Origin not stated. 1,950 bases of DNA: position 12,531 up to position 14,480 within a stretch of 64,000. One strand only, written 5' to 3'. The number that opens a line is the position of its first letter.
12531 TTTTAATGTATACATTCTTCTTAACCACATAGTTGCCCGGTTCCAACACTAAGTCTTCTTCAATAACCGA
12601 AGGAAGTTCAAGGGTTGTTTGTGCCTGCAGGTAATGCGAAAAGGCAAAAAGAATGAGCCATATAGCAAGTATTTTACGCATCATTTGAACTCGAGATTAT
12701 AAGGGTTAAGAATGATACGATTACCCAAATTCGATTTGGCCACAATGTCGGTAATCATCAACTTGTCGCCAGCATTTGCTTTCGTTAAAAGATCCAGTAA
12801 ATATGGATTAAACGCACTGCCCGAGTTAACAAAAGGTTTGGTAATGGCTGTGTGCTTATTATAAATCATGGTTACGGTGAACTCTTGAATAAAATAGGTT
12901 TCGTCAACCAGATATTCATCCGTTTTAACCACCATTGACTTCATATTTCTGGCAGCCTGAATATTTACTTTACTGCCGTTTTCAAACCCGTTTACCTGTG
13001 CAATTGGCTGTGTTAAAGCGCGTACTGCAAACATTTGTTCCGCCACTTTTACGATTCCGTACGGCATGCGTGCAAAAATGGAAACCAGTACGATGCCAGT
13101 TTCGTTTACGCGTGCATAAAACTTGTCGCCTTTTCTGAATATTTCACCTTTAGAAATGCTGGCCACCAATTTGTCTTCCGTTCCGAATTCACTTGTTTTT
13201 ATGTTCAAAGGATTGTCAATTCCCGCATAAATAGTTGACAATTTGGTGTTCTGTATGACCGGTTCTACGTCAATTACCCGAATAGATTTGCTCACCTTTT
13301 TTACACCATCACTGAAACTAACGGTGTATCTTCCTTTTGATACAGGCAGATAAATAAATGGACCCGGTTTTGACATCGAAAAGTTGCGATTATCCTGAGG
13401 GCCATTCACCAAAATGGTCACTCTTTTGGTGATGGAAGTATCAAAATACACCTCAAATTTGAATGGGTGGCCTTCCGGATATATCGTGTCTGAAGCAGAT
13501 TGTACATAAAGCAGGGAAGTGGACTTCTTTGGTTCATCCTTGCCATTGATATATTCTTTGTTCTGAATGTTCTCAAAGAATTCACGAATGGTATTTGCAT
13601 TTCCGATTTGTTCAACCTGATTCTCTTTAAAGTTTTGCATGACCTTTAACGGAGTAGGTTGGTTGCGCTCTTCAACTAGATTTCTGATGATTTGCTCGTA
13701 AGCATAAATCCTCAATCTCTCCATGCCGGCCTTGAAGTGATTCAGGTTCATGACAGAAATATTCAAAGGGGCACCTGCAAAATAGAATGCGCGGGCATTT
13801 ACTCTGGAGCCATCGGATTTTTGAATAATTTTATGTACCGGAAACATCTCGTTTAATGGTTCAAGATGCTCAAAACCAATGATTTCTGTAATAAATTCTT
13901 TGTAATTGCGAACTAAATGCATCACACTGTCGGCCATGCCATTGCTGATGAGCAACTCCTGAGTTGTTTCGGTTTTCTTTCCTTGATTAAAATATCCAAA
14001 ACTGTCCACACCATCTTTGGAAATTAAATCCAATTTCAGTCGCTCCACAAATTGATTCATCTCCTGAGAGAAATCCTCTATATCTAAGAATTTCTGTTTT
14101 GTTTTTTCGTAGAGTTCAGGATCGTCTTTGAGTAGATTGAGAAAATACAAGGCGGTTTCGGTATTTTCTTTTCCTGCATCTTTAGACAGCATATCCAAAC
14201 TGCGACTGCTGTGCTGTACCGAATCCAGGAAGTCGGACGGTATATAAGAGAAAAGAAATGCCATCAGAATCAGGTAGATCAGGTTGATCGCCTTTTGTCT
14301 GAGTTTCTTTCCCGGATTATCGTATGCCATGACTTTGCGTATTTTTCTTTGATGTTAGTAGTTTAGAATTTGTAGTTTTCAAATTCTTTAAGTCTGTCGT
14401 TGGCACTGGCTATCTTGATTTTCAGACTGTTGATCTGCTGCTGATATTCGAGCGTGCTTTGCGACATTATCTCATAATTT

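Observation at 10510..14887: Orphan GldL-GldM motor pair coupled to a beta-helix/OM-barrel gene instead of gldK/gldN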

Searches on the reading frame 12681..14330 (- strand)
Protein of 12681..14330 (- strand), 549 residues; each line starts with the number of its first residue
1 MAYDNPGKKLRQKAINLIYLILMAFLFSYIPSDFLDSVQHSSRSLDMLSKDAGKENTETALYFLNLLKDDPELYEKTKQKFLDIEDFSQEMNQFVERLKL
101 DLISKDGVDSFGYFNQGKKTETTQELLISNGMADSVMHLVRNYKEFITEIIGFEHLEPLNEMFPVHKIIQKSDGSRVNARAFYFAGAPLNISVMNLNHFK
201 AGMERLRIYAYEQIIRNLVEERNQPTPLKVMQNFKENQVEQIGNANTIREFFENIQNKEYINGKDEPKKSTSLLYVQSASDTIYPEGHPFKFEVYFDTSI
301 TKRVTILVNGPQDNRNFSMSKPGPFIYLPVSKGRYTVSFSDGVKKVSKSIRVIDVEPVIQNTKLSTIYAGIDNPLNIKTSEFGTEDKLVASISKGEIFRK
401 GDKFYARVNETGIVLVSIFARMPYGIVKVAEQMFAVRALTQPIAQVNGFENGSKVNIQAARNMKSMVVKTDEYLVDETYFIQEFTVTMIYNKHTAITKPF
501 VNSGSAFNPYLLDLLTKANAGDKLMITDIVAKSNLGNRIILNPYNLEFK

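Call 3: search_protein_families(library=pfam, proteins=[window:12681-14330:-], max_evalue=0.01)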
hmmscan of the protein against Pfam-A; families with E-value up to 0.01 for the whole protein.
window:12681-14330:- (549 aa): 3 families
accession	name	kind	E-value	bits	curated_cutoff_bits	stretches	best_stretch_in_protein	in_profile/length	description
PF12081.13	GldM_1st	-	6.1e-08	33.3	25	1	43-200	11-177/194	GldM N-terminal domain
PF21602.3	GldM_3rd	-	3.6e-07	30.8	25.2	1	359-437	4-82/82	GldM third domain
PF12080.14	GldM_4th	-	4.5e-06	27.7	24.6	1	445-543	6-108/114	GldM C-terminal domain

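Call 4: search_protein_families(library=ncbifam, proteins=[window:12681-14330:-], max_evalue=0.01)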
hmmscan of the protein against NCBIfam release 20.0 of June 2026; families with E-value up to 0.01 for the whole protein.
window:12681-14330:- (549 aa): 1 family
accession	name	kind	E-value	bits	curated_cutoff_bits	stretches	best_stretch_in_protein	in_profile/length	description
TIGR03517.2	GldM_gliding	equivalog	2.1e-28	99.4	180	2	346-541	313-516/524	type IX secretion system motor protein PorM/GldM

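Call 17: find_homologous_proteins(query=window:12681-14330:-)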
Query window:12681-14330:- (549 aa): 27 proteins with E <= 0.001 among 7151 candidates.
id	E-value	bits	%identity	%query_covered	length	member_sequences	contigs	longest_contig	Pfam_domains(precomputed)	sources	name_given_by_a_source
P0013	0.0e+0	1212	100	100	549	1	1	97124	PF12080.15,PF12081.14,PF21602.4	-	-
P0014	8.5e-223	759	61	100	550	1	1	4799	PF12080.15,PF12081.14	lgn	-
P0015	9.9e-220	749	60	100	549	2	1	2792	PF12080.15,PF12081.14,PF21602.4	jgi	jgi:hypothetical protein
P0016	6.2e-217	740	58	100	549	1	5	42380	PF12081.14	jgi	jgi:hypothetical protein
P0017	1.3e-214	732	60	100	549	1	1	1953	PF21602.4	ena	-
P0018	2.1e-201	688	56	100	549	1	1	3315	PF12080.15,PF21602.4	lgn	-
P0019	1.0e-191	656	53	100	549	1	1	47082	PF12080.15,PF21602.4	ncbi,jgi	jgi:hypothetical protein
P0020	5.3e-131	456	42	97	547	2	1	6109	PF12081.14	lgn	-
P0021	2.1e-130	454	41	97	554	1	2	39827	PF12081.14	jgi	jgi:hypothetical protein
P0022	2.1e-130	454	41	97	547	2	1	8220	PF12081.14,PF21602.4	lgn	-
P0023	6.3e-129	449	41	97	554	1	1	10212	PF12081.14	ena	-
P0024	4.8e-127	443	40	97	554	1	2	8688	PF12081.14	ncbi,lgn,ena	-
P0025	1.6e-126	441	40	97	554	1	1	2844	PF12081.14,PF21602.4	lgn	-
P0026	2.4e-126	441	40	99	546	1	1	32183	PF12080.15,PF12081.14,PF21602.4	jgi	-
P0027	1.5e-125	438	40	96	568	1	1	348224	PF12080.15,PF21602.4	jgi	jgi:hypothetical protein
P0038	6.8e-10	57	21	98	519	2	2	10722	PF12080.15,PF12081.14,PF21602.4,PF21601.4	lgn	-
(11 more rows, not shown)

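Call 20: find_related_loci(query=A1, collection=genome_contigs, flank=10000)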
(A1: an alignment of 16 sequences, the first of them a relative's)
Query A1 (549 aa) in genome_contigs; peptide patterns used: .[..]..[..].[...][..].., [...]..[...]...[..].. (x = any residue, [..] = any of these).
75 stretches matched a pattern; 19 encode a relative of the query (tblastn E <= 1e-3); 18 distinct loci.
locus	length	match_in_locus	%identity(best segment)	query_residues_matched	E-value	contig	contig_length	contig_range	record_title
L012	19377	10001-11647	53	1-549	0e+0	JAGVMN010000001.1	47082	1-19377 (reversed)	MAG: Bacteroidia bacterium isolate SW_48 c_000000079774, whole genome shotgun sequence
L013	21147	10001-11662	40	7-549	1e-139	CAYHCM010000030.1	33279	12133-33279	MAG TPA_asm: uncultured Chitinophaga sp. isolate ERP119702_co1_292 genome assembly, contig: NODE_1195_length_33279_cov_4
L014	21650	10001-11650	39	7-549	8e-135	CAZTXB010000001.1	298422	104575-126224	MAG TPA_asm: uncultured Chitinophaga sp. isolate SRP150892_co2_495 genome assembly, contig: NODE_13_length_298422_cov_50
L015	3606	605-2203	40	10-541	2e-137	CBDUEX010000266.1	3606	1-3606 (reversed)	MAG TPA_asm: uncultured Bacteroidia bacterium isolate SRR22808126_concoct_122 genome assembly, contig: ERZ25043457.21311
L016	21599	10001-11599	41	10-541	8e-133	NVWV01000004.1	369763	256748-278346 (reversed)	MAG: Bacteroidetes bacterium isolate NORP28 Contig_source1382A_29, whole genome shotgun sequence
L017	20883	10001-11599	39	10-541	7e-133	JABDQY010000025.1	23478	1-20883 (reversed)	MAG: Bacteroidia bacterium isolate Site_C15 k127_393310, whole genome shotgun sequence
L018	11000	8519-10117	41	10-541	8e-132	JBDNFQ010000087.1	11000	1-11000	MAG: Bacteroidia bacterium isolate concoct.142.ELB k141_264144, whole genome shotgun sequence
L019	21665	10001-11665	39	7-546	7e-129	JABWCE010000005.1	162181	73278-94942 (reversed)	MAG: Bacteroidetes bacterium isolate MAG_48 scaffold_49, whole genome shotgun sequence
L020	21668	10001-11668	37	4-543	9e-120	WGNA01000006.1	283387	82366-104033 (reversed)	MAG: Bacteroidetes bacterium isolate RI_134 c_000000136086, whole genome shotgun sequence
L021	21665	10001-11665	35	3-543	4e-116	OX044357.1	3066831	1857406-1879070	MAG: uncultured Bacteroidia bacterium isolate B_MB356 genome assembly, chromosome: B_MB356_contig-1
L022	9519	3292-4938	37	7-543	7e-115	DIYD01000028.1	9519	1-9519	MAG TPA_asm: Bacteroidetes bacterium UBA6063 UBA6063_contig_3918, whole genome shotgun sequence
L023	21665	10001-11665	35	3-543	2e-114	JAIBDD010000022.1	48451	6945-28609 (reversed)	MAG: Bacteroidetes bacterium isolate bin.63 k141_807755_length_48451_cov_12.0000, whole genome shotgun sequence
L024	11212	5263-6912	35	4-543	2e-112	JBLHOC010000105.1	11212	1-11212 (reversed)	MAG: Bacteroidia bacterium isolate 3300055726_19 Ga0535650_0009927, whole genome shotgun sequence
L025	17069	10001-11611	34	1-536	3e-108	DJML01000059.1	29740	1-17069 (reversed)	MAG TPA_asm: Bacteroidetes bacterium UBA6491 UBA6491_contig_930, whole genome shotgun sequence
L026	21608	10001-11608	38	7-543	5e-121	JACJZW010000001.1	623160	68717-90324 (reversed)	MAG: Flavobacteriales bacterium isolate HK-STAS-BACT-74 HK-STAS-BACT-74_1, whole genome shotgun sequence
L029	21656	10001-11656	39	7-536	9e-127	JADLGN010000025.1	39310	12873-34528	MAG: Bacteroidia bacterium isolate SJ44 c_000000884062, whole genome shotgun sequence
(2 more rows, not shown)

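Call 21: find_encoding_contigs(protein=P0038, flank=10000, max_places=2)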
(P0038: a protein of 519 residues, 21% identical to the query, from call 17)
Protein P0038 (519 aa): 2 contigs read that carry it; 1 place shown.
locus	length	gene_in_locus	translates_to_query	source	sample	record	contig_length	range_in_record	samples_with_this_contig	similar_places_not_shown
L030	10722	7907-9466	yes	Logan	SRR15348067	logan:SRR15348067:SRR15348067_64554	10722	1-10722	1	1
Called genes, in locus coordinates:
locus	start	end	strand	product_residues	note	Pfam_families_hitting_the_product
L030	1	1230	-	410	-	?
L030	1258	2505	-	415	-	PF01569:PAP2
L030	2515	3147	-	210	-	PF00005:ABC_tran, PF13401:AAA_22 (weak), PF13304:AAA_21 (faint)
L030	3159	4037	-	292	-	PF01297:ZnuA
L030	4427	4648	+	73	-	PF11387:DUF2795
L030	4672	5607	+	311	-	PF11751:PorP_SprF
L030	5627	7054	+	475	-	PF03781:FGE-sulfatase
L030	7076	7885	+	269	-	PF22827:GldL_N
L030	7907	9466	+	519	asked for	PF12081:GldM_1st, PF21601:GldM_2nd, PF21602:GldM_3rd, PF12080:GldM_4th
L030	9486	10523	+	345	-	PF19841:GldN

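Call 22: find_encoding_contigs(protein=window:12681-14330:-, flank=1000, max_places=2)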
Protein window:12681-14330:- (549 aa): no gene with exactly this product is on record in the collection.

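Call 29: search_solved_structures(query=A1, max_evalue=0.01, show_alignments=2)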
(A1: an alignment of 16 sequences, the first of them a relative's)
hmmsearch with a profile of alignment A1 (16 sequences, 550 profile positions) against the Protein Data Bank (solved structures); distinct sequences matched with E-value up to 0.01: 9.
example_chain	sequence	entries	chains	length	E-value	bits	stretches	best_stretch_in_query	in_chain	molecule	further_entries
7cmg_A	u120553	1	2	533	1.2e-23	86.6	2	362-549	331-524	Por secretion system protein porM/gldM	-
6ey5_A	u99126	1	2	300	3.3e-12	48.8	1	362-549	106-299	T9SS component cytoplasmic membrane protein PorM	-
6ey6_A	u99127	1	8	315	3.7e-12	48.6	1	362-549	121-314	T9SS component cytoplasmic membrane protein PorM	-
7saz_A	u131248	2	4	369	1.8e-11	46.4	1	9-219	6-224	GldM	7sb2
7sau_A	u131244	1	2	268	3.9e-11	45.2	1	11-206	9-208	GldM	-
6ys8_A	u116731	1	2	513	5.5e-11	44.7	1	11-219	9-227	GldM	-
7sat_A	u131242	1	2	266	9.6e-11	44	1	2-218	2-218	Por secretion system protein porM/gldM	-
7sax_A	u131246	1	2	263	1.4e-05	27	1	6-202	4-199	GldM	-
6ey4_A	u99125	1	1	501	0.00034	22.3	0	52-219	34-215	GldM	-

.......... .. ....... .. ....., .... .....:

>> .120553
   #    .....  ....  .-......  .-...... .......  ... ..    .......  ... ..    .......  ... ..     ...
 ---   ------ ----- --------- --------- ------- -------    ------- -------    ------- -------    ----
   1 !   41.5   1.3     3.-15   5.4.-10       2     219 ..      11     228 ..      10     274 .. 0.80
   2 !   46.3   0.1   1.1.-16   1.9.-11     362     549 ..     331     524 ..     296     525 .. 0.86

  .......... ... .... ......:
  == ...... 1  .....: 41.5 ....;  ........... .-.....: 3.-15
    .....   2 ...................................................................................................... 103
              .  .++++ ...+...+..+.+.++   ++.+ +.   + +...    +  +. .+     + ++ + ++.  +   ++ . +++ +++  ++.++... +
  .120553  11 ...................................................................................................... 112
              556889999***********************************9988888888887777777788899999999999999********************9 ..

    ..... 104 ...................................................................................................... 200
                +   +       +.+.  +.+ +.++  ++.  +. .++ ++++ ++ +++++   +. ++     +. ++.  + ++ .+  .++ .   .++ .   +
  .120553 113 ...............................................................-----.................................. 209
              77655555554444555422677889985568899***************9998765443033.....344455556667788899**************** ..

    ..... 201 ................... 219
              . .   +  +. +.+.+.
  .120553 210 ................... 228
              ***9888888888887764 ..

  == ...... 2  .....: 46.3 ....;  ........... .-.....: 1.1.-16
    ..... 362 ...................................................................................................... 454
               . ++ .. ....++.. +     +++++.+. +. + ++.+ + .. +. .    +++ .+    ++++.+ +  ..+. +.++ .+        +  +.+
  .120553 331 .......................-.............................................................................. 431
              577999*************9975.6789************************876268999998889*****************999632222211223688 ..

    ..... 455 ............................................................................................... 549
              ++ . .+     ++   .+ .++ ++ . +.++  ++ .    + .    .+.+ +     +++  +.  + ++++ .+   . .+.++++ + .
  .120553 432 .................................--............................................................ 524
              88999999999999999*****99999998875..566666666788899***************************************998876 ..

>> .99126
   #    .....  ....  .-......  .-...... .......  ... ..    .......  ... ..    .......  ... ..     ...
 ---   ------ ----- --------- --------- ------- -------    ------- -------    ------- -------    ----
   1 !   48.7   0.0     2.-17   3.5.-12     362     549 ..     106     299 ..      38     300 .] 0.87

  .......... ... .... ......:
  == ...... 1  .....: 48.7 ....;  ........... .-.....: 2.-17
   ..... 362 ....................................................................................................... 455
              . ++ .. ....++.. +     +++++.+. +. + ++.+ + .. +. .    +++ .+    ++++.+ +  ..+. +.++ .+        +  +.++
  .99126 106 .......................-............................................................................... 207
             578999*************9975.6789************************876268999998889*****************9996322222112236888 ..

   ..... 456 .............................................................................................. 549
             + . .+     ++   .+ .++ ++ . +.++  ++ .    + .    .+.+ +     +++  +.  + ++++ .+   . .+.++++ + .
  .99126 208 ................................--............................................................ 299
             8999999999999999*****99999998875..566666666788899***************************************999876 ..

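Call 51: search_protein_families(library=pfam, proteins=[L014:5021-8902:+, L025:11657-15346:-, L012:14525-16786:+, L014:14035-16560:+, L016:430-2550:+, L014:19669-21648:-, L012:5739-7619:-, L029:4749-6623:-, L013:2318-4132:-, L014:16592-18322:+], max_evalue=0.001)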
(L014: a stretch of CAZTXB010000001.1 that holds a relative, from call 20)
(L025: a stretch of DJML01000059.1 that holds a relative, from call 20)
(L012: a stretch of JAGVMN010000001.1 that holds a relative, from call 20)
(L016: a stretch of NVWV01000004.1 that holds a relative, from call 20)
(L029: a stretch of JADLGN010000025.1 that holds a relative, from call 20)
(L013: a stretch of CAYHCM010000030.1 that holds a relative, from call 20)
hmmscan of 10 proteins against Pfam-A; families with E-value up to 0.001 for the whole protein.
L014:5021-8902:+ (1293 aa): 2 families
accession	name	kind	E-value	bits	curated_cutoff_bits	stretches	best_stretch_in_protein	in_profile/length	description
PF18962.6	Por_Secre_tail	-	3.1e-08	34.2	27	1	1219-1292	1-75/75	Secretion system C-terminal sorting domain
PF02312.22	CBF_beta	-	2.6e-05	24.4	25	0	267-331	58-115/167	Core binding factor beta subunit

L025:11657-15346:- (1229 aa): 1 family
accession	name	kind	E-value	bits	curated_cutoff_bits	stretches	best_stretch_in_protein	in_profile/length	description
PF01963.22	TraB_PrgY_gumN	-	7.2e-35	121.5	26.8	1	41-304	1-263/263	TraB/PrgY/gumN family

L012:14525-16786:+ (753 aa): 2 families
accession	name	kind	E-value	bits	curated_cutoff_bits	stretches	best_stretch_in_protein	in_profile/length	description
PF00082.27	Peptidase_S8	-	6.9e-37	127.8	21.8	1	218-506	3-288/288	Subtilase family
PF18962.6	Por_Secre_tail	-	6.3e-12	46.1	27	1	674-751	1-75/75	Secretion system C-terminal sorting domain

L014:14035-16560:+ (841 aa): 1 family
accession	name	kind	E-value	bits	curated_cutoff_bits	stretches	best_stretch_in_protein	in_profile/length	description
PF02585.22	PIG-L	-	2.8e-17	63.9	28.2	1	43-177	1-128/129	GlcNAc-PI de-N-acetylase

L016:430-2550:+ (706 aa): 5 families
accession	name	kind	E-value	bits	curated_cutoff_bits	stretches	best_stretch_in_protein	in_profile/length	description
PF00773.25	RNB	-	2.5e-112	375.8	29.3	1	251-576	1-326/326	RNB domain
PF17876.7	CSD2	-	1.8e-22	79.6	26.2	1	155-228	1-73/74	Cold shock domain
PF08206.17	OB_RNB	-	2.4e-11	43.6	24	2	78-129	1-54/58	Ribonuclease B OB domain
PF00575.29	S1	-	3.2e-08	34.3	22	1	618-698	3-71/74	S1 RNA binding domain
PF17849.7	OB_Dis3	-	4.1e-07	30.4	22.8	1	179-222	33-76/77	Dis3-like cold-shock domain 2 (CSD2)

L014:19669-21648:- (659 aa): 3 families
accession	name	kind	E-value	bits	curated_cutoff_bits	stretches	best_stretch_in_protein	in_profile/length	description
PF18911.6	PKD_4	-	4.1e-56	187.4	27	6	326-404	3-82/85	PKD domain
PF00801.26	PKD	-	5.9e-34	116.4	23.5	4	336-398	11-74/80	PKD domain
PF18962.6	Por_Secre_tail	-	1.8e-07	31.8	27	1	585-651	3-70/75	Secretion system C-terminal sorting domain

L012:5739-7619:- (626 aa): 18 families
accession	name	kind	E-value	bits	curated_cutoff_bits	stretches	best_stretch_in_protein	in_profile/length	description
PF00515.34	TPR_1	-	3.1e-18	65.2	27.8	2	550-582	2-34/34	Tetratricopeptide repeat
PF07719.23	TPR_2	-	1e-17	63.1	27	1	550-582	2-34/34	Tetratricopeptide repeat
PF14559.12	TPR_19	-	2.2e-16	60.4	25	2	563-624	5-66/68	Tetratricopeptide repeat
PF13428.12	TPR_14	-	1.4e-13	50.5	23.5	1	516-556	2-42/44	Tetratricopeptide repeat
PF13181.12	TPR_8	-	1.2e-12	47.4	25.7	0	555-582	7-34/34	Tetratricopeptide repeat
PF13424.12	TPR_12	-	9.7e-11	42.2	30.1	2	551-613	5-75/77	Tetratricopeptide repeat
PF23914.1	TPR_CcmH_CycH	-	8.1e-10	39.2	42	2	475-575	44-147/158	Cytochrome c-type biogenesis protein H TPR domain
PF13431.12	TPR_17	-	2e-09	37.4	24.4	0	504-535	2-33/34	Tetratricopeptide repeat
PF13414.12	TPR_11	-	5.1e-07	29.7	26.8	0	556-593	1-38/42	TPR repeat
PF13435.11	Cytochrome_C554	-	2.2e-06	28.9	20.8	0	176-211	48-84/84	Cytochrome c554 and c-prime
PF09699.15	Paired_CXXCH_1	-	1.1e-05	25.5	20.6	0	320-352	7-39/41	Doubled CXXCH motif (Paired_CXXCH_1)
PF14522.11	Cytochrome_C7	-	1.6e-05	25.1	24.8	0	175-254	12-66/67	Cytochrome c7 and related cytochrome c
PF13432.12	TPR_16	-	2.1e-05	25.3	32.7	0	485-547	1-63/65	Tetratricopeptide repeat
PF13176.12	TPR_7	-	0.00024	21.4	27.9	0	483-512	1-30/36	Tetratricopeptide repeat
PF13174.12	TPR_6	-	0.00029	21.7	26.3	0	555-581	6-32/33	Tetratricopeptide repeat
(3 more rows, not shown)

L029:4749-6623:- (624 aa): 2 families
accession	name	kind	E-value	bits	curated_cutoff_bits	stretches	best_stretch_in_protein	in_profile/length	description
PF02096.25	60KD_IMP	-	9.8e-53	178.9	35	1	385-578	1-163/163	60Kd inner membrane protein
PF14849.12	YidC_periplas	-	4e-18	66.8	24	1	109-371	3-281/283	YidC periplasmic domain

L013:2318-4132:- (604 aa): 3 families
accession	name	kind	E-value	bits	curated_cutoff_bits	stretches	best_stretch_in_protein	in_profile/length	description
PF00183.23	HSP90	-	1.3e-52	179.8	24.4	1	202-580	76-459/518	Hsp90 protein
PF13589.12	HATPase_c_3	-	4.3e-10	40.2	25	1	27-145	5-101/137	Histidine kinase-, DNA gyrase B-, and HSP90-like ATPase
PF02518.31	HATPase_c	-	1.1e-08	35.9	26.4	1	29-171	10-105/111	Histidine kinase-, DNA gyrase B-, and HSP90-like ATPase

L014:16592-18322:+ (576 aa): 1 family
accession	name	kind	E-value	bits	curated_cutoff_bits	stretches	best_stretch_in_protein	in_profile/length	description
PF00474.23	SSF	-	4.8e-35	121.6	22.8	2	34-305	1-260/406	Sodium:solute symporter family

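Call 93: predict_structure(alignment_id=A1)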
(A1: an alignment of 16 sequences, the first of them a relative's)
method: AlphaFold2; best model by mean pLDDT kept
length: 549 residues; sequences in the alignment: 16
mean_pLDDT: 75.2   pTM: 0.39
mean pLDDT of the five models: 75.2, 73.0, 70.3, 70.2, 69.1
residues with pLDDT >= 90: 56; 70-90: 335; 50-70: 91; < 50: 67
segments of 3 or more residues with pLDDT < 50: 1-4, 26-36, 225-270, 357-362
pLDDT, mean of each block of 10 residues (from residue 1): 54 72 52 49 63 67 74 85 89 87 77 74 85 88 90 84 80 77 83 85 85 80 51 42 37 36 32 70 69 82 86 85 87 85 83 57 70 75 67 84 82 85 66 83 84 87 87 69 91 79 92 89 91 86 90
secondary structure, 60 per line:
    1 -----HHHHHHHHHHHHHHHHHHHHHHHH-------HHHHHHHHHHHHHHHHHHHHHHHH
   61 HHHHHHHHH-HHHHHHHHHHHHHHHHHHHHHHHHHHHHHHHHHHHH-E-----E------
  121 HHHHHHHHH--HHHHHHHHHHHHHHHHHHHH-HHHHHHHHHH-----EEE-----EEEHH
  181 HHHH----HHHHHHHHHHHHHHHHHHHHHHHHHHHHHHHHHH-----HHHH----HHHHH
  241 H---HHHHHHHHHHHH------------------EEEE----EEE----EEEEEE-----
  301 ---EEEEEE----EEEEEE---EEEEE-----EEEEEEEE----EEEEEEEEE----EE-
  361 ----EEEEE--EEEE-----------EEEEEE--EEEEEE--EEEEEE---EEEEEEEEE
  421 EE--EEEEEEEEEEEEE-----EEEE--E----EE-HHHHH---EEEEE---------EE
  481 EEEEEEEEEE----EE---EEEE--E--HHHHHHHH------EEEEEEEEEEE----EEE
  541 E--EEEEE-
elements in order: H6-29 H37-69 H71-106 H121-129 H132-151 H153-162 E168-170 E176-178 H179-184 H189-222 H228-231 H236-241 H245-256 E275-278 E283-285 E290-295 E304-309 E314-319 E323-327 E333-340 E345-353 E365-369 E372-375 E387-392 E395-400 E403-408 E412-422 E425-437 E443-446 H457-461 E465-469 E479-490 E500-503 H509-516 E523-533 E538-541 E544-548
